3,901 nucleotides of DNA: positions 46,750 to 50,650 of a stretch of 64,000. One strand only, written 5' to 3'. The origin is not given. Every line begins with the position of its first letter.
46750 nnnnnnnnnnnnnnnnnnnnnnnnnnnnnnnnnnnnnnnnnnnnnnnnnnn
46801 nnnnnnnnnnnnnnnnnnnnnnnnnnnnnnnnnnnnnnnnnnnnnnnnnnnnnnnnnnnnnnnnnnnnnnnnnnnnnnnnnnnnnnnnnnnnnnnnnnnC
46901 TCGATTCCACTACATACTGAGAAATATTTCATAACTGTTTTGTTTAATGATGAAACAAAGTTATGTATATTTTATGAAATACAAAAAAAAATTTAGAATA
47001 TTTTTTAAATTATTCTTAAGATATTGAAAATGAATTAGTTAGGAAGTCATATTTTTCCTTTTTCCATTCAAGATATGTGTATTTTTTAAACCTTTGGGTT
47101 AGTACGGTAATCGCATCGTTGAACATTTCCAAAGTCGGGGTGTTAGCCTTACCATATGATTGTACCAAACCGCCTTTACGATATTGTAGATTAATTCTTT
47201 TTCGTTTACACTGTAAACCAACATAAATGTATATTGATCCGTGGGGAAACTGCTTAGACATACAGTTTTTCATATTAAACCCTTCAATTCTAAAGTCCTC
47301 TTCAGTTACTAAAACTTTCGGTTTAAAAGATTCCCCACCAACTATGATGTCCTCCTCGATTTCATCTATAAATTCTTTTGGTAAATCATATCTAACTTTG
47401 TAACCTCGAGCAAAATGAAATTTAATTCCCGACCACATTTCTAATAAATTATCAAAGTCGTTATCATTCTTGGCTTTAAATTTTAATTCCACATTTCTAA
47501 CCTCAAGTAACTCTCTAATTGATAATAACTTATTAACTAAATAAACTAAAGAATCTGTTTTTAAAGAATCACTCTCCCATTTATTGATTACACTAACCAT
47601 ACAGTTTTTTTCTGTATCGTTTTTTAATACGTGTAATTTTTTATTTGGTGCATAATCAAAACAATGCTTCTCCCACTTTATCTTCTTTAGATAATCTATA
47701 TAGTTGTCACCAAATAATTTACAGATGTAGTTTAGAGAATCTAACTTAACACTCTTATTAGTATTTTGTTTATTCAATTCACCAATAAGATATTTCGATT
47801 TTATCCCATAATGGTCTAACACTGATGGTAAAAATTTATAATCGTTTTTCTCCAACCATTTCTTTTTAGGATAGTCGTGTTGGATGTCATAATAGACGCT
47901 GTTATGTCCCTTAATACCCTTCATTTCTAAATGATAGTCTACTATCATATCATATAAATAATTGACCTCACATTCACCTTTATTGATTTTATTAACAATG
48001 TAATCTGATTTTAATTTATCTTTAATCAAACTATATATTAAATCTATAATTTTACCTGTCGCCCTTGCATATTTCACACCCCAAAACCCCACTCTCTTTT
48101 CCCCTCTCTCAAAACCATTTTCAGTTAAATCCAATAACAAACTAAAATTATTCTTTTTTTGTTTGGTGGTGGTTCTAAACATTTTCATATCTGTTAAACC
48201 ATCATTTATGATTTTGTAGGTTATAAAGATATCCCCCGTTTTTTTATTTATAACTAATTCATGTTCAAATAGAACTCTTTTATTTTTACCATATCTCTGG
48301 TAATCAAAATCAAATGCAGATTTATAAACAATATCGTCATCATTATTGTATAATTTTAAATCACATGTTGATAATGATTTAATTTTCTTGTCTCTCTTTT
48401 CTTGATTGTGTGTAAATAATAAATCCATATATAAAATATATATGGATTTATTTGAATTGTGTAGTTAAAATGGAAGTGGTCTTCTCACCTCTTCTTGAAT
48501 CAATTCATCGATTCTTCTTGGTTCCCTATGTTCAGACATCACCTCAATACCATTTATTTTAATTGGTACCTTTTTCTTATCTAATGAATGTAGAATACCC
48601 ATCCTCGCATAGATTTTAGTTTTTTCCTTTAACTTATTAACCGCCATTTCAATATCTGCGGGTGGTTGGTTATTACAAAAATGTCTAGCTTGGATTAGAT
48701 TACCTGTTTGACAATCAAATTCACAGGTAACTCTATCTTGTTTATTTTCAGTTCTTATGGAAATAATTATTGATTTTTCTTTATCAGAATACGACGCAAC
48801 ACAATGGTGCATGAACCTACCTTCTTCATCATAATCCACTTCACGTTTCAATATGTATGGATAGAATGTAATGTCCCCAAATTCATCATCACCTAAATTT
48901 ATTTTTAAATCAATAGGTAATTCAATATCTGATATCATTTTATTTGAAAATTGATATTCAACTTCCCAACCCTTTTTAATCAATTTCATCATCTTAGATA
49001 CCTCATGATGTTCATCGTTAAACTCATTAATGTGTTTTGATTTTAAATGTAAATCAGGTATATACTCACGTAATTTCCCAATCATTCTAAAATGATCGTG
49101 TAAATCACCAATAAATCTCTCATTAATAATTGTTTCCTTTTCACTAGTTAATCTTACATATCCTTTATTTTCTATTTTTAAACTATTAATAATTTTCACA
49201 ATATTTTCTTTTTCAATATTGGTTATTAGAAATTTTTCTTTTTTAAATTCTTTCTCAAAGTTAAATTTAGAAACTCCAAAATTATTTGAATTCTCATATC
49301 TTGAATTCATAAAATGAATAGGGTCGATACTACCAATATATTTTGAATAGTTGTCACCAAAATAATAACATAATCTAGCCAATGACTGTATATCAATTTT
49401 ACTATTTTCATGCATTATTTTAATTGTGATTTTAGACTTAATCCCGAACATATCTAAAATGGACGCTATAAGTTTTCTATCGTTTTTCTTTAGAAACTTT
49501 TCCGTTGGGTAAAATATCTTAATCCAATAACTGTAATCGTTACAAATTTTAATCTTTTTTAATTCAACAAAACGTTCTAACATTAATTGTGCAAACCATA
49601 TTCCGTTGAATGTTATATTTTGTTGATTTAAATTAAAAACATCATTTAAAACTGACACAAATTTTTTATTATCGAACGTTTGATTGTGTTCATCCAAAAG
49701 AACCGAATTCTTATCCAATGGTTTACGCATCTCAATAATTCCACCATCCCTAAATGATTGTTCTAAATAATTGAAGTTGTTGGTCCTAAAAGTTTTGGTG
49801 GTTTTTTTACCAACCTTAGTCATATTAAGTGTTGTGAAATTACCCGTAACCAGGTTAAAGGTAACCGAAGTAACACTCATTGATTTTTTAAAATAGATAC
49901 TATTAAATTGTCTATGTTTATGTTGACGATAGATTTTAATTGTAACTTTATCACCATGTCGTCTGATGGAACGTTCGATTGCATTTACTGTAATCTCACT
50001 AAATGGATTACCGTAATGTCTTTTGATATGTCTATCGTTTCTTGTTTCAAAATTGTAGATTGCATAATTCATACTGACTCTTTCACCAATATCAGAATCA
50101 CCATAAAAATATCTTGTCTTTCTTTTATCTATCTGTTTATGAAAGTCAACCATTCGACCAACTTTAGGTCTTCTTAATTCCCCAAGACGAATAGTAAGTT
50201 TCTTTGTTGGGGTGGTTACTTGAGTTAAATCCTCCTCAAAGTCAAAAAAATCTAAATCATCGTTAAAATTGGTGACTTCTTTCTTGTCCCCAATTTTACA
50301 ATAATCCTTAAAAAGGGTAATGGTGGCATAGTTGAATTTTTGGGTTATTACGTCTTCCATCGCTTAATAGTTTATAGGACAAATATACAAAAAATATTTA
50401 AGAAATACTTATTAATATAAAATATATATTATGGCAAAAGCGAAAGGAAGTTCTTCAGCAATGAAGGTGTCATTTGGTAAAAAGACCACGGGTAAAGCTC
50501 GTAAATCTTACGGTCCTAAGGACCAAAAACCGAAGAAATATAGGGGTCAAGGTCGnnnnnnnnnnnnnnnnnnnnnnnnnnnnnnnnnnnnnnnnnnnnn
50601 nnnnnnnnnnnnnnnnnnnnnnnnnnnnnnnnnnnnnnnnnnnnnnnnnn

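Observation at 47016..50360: Tandem pair of large paralogous proteins of unknown function next to the Dcm-like methyltransferase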

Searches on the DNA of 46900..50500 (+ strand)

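Call 6: search_dna_similar(query=window:46900-50500:+, collection=phages, mode=near)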
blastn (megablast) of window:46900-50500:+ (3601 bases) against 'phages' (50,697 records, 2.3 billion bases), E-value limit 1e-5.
No match.

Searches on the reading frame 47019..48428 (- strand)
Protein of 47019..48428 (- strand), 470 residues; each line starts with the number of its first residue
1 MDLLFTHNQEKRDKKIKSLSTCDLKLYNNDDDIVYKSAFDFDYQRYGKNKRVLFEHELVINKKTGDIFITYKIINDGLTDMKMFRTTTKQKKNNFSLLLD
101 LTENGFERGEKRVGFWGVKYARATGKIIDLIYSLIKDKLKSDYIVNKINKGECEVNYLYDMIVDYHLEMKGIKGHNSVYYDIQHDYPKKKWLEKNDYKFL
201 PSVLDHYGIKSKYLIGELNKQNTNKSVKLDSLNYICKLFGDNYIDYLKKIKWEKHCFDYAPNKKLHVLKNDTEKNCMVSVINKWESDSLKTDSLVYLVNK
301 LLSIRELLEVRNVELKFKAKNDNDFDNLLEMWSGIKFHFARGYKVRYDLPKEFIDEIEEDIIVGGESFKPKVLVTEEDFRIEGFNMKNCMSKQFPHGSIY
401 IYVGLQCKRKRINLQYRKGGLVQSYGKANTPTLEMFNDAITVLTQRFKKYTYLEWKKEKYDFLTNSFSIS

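Call 4: search_protein_families(library=pfam, proteins=[window:47019-48428:-], max_evalue=1)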
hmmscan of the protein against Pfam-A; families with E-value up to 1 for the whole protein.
window:47019-48428:- (470 aa): 1 family
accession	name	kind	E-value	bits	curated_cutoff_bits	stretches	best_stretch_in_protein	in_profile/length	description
PF19610.4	DUF6115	-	0.0032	18.3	27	1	141-174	11-44/134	Family of unknown function (DUF6115)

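Call 5: search_protein_families(library=phrogs, proteins=[window:47019-48428:-], max_evalue=1)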
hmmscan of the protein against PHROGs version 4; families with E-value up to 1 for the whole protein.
window:47019-48428:- (470 aa): 0 families

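Call 7: search_protein_families(library=ncbifam, proteins=[window:47019-48428:-], max_evalue=1)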
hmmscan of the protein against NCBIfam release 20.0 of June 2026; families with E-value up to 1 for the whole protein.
window:47019-48428:- (470 aa): 0 families

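Call 8: search_protein_families(library=padloc, proteins=[window:47019-48428:-], max_evalue=1)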
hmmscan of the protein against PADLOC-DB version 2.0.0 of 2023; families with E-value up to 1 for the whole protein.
window:47019-48428:- (470 aa): 1 family
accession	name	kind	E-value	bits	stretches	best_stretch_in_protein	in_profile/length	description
PDLC04190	HEC-01B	-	0.02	13.2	1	170-253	41-124/168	-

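Call 11: search_dna_similar(query=window:47019-48428:-, collection=phages, mode=protein, max_rows=30, max_evalue=0.001)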
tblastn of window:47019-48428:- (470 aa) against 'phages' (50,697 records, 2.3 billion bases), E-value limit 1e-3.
No match.

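Call 13: find_homologous_proteins(query=window:47019-48428:-, max_evalue=0.001)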
Query window:47019-48428:- (470 aa): 602 proteins with E <= 0.001 among 7081 candidates; the best 120 are listed.
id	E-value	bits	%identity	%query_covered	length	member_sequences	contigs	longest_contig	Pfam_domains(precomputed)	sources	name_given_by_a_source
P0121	6.5e-284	960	89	100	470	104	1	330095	-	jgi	jgi:hypothetical protein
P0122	2.9e-278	942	87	100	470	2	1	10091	-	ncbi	-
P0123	8.6e-277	937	86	100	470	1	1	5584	-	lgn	-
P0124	1.5e-276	936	87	100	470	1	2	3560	-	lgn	-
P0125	1.0e-275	933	87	100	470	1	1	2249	-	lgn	-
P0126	8.8e-266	900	84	99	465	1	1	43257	-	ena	-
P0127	6.7e-245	832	76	99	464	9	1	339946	-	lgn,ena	-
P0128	1.9e-242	823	76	99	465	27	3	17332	-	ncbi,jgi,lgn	jgi:hypothetical protein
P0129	6.7e-213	726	69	99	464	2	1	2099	-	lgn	-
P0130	1.1e-210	719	67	100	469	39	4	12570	-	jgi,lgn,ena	jgi:hypothetical protein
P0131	1.7e-210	718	68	99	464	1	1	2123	-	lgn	-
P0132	8.7e-210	716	68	99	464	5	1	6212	-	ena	-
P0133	1.5e-208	712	68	99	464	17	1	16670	-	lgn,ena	-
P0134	1.2e-207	709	67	99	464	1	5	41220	-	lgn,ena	-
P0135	1.4e-207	709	66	99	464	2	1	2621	-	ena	-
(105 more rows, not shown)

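Call 15: find_encoding_contigs(protein=P0121, flank=10000, max_places=3)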
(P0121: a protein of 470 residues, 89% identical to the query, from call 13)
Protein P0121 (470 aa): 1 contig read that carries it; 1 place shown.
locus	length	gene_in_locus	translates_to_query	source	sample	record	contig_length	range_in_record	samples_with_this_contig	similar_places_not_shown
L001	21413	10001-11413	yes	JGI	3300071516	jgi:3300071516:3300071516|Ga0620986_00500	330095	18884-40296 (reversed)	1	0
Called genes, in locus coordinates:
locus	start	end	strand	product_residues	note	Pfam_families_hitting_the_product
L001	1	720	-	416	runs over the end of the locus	PF00534:Glycos_transf_1 (weak)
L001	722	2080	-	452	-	PF20706:GT4-conflict (weak), PF00534:Glycos_transf_1 (weak)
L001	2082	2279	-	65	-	-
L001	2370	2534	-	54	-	-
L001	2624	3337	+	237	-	PF01555:N6_N4_Mtase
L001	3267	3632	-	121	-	PF02643:DUF192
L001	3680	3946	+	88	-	-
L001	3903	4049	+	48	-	-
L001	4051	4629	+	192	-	-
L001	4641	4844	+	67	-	-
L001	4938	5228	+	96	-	-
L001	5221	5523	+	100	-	-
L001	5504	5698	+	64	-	-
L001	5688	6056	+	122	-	-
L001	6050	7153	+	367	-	PF00303:Thymidylat_synt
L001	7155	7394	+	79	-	-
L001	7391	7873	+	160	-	PF00877:NLPC_P60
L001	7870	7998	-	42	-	-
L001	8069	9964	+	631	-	PF14284:PcfJ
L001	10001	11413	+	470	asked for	-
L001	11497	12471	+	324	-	PF00145:DNA_methylase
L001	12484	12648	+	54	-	-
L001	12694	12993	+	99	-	-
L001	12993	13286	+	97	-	-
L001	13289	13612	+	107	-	-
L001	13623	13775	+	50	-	-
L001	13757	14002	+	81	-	-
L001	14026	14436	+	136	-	PF01592:NifU_N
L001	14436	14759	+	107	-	PF01521:Fe-S_biosyn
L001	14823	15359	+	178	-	-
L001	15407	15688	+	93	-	-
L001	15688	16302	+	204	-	PF00145:DNA_methylase (weak)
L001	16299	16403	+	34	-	-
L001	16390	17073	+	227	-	-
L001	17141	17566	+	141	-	PF02675:AdoMet_dc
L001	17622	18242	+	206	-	PF18143:HAD_SAK_2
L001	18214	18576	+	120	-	PF03061:4HBT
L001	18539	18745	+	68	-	-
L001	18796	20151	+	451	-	-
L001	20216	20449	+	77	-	-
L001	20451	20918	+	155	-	PF03013:Pyr_excise (weak)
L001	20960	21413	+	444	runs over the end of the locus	-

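Call 30: predict_structure(alignment_id=A2)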
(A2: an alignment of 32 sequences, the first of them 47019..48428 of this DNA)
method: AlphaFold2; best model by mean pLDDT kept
length: 470 residues; sequences in the alignment: 32
mean_pLDDT: 70.1   pTM: 0.44
mean pLDDT of the five models: 70.1, 68.6, 67.5, 64.9, 63.8
residues with pLDDT >= 90: 107; 70-90: 144; 50-70: 123; < 50: 96
segments of 3 or more residues with pLDDT < 50: 252-268, 280-297, 299-301, 312-343, 386-388, 391-396, 461-470
pLDDT, mean of each block of 10 residues (from residue 1): 94 84 95 95 75 93 90 73 73 88 88 88 94 89 77 85 88 70 63 55 53 57 54 54 53 42 41 54 41 46 53 45 44 37 63 91 90 78 56 54 89 86 77 88 92 70 33
secondary structure, 60 per line:
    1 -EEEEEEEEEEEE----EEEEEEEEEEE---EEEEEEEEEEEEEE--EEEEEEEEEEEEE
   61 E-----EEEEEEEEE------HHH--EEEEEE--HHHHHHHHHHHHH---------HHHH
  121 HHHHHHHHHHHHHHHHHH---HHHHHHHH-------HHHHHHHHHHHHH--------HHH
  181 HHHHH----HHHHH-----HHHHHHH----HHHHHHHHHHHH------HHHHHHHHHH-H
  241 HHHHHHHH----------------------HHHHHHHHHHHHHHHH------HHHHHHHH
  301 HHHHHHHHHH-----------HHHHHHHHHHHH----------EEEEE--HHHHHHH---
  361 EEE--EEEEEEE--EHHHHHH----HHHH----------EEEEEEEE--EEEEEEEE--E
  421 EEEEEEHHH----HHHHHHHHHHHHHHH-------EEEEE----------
elements in order: E2-13 E18-28 E32-45 E48-61 E67-75 E87-92 H95-107 H117-138 H142-149 H157-169 H178-185 H190-194 H200-206 H211-222 H229-238 H240-248 H271-286 H293-310 H322-333 E344-348 H351-357 E361-363 E366-372 H376-381 H386-389 E400-407 E410-417 E420-426 H434-448 E456-460

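Call 76: search_solved_structures(query=A2, max_evalue=10, show_alignments=2)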
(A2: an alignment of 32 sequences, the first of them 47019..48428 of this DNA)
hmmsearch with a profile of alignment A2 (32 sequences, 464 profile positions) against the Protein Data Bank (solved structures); distinct sequences matched with E-value up to 10: 2.
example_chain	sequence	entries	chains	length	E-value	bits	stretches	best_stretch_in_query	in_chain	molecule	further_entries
4d49_A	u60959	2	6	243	0.025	16.8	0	219-290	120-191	ARMADILLO REPEAT PROTEIN ARM00027 | YIII(Dq.V1)4CPAF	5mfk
5mfi_A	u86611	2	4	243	2.7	10.1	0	219-289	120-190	YIII(Dq.V2)4CqI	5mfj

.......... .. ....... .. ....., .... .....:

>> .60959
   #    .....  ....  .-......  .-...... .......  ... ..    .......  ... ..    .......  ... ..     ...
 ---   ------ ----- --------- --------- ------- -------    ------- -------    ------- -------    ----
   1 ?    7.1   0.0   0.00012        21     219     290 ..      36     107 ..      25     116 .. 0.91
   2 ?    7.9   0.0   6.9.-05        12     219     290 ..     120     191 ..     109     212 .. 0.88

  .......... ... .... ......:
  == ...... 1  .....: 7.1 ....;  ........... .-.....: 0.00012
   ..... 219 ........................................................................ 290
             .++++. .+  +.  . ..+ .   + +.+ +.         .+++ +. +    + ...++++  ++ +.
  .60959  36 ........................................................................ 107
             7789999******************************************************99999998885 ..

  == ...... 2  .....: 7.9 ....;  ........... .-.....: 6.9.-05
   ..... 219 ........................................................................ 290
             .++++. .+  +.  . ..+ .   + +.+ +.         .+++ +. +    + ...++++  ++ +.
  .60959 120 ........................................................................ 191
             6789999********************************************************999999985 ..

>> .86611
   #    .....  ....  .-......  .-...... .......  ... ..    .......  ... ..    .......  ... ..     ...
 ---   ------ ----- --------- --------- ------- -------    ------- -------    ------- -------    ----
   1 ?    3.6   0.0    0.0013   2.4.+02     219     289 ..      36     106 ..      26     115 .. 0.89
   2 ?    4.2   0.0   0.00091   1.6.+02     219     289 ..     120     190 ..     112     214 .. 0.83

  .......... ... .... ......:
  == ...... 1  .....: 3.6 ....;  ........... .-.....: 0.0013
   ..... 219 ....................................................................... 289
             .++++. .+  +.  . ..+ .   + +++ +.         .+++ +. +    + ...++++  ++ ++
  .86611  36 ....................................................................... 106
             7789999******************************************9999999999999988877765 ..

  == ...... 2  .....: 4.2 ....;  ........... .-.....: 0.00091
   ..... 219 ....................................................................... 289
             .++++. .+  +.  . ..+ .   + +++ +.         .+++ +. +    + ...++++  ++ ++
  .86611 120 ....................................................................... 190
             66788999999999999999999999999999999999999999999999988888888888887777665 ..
